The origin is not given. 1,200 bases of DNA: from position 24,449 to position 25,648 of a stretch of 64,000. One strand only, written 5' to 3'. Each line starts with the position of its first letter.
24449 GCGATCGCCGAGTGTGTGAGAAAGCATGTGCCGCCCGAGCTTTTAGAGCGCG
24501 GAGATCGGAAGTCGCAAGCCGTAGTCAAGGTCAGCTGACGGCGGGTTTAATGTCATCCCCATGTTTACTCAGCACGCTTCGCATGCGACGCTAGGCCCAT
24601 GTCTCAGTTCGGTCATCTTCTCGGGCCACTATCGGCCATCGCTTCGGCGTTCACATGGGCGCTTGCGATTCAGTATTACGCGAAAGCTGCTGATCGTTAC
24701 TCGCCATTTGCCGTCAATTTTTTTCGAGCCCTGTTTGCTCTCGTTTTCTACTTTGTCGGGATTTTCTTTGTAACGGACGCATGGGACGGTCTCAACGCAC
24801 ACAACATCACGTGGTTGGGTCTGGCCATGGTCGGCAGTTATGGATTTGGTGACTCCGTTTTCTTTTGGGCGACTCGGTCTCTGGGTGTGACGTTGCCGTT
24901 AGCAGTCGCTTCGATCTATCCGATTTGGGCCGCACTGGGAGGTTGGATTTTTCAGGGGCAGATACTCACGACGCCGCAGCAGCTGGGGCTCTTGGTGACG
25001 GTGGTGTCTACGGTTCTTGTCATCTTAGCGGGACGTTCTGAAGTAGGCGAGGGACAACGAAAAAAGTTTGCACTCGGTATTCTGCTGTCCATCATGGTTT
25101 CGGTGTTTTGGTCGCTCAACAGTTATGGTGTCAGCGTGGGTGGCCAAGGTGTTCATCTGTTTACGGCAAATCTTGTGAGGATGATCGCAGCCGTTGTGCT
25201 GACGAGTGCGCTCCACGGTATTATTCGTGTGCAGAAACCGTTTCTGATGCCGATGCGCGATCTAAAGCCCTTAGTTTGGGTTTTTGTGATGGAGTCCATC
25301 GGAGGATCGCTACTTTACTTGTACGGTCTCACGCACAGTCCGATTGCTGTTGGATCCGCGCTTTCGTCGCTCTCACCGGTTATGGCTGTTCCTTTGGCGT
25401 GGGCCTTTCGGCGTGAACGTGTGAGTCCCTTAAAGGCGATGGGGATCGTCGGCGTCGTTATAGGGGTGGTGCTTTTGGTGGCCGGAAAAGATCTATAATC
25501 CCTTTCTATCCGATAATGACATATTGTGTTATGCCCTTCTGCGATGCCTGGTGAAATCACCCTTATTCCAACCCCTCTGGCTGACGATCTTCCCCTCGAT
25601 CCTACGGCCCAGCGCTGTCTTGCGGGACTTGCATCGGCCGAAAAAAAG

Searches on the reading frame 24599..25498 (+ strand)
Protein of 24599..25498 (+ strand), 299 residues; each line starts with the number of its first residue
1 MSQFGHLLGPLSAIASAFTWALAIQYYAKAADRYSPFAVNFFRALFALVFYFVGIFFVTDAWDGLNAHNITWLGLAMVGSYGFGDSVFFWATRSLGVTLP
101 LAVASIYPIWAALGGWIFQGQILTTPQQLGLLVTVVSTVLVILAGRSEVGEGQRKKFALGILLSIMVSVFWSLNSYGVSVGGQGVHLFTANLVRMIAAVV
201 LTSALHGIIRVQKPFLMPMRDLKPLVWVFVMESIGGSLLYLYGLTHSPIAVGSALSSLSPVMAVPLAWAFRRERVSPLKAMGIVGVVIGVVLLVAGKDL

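Call 45: search_protein_families(library=pfam, proteins=[window:24599-25498:+], max_evalue=0.001)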
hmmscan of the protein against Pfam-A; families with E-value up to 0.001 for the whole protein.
window:24599-25498:+ (299 aa): 2 families
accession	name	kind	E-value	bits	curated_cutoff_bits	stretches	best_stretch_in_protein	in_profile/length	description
PF00892.27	EamA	-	1.2e-28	100.6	28.2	2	159-294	2-134/135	EamA-like transporter family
PF10639.15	TMEM234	-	4e-05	24.1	30.1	0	234-294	52-113/113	Putative transmembrane family 234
